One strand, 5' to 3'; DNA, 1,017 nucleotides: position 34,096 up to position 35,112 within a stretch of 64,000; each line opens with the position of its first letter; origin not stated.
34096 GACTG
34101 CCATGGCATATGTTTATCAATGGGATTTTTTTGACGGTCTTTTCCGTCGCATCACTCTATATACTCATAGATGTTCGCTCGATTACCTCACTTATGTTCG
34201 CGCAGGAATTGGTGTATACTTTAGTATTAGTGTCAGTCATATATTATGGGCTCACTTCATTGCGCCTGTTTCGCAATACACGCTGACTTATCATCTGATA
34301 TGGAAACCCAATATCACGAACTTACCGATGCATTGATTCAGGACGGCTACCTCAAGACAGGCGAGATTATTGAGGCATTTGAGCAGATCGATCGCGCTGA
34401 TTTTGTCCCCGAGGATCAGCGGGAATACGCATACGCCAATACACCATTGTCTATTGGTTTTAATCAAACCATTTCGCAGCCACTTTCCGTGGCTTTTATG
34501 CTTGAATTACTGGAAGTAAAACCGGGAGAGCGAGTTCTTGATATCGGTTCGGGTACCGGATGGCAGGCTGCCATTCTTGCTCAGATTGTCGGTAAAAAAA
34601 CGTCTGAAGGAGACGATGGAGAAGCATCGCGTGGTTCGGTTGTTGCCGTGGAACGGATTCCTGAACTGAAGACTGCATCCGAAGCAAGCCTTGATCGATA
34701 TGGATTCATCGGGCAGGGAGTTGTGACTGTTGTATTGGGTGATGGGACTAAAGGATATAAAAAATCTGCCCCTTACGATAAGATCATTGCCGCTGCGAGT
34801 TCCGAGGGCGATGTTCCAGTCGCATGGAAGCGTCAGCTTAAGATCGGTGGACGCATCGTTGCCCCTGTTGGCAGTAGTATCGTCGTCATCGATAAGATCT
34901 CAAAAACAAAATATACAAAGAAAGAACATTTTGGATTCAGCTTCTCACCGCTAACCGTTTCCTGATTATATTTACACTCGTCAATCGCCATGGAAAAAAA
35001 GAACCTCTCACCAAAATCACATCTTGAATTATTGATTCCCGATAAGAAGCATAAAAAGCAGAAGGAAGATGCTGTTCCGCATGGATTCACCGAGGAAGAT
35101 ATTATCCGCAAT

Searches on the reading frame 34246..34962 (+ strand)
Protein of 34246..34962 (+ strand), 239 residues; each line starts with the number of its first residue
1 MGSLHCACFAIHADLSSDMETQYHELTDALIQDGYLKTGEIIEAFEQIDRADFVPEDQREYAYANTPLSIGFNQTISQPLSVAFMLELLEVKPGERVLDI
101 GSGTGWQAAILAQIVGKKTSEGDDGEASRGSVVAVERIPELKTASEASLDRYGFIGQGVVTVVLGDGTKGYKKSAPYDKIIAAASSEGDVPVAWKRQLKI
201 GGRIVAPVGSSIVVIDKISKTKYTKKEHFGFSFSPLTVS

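Call 49: search_protein_families(library=pfam, proteins=[window:34246-34962:+], max_evalue=0.01)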
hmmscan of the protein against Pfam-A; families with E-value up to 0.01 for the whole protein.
window:34246-34962:+ (239 aa): 2 families
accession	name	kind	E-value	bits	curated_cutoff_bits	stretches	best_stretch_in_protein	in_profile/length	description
PF01135.25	PCMT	-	6.2e-56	189.9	20.3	1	24-237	4-206/210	Protein-L-isoaspartate(D-aspartate) O-methyltransferase (PCMT)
PF13847.12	Methyltransf_31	-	0.0074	16.4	27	0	92-183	2-81/145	Methyltransferase domain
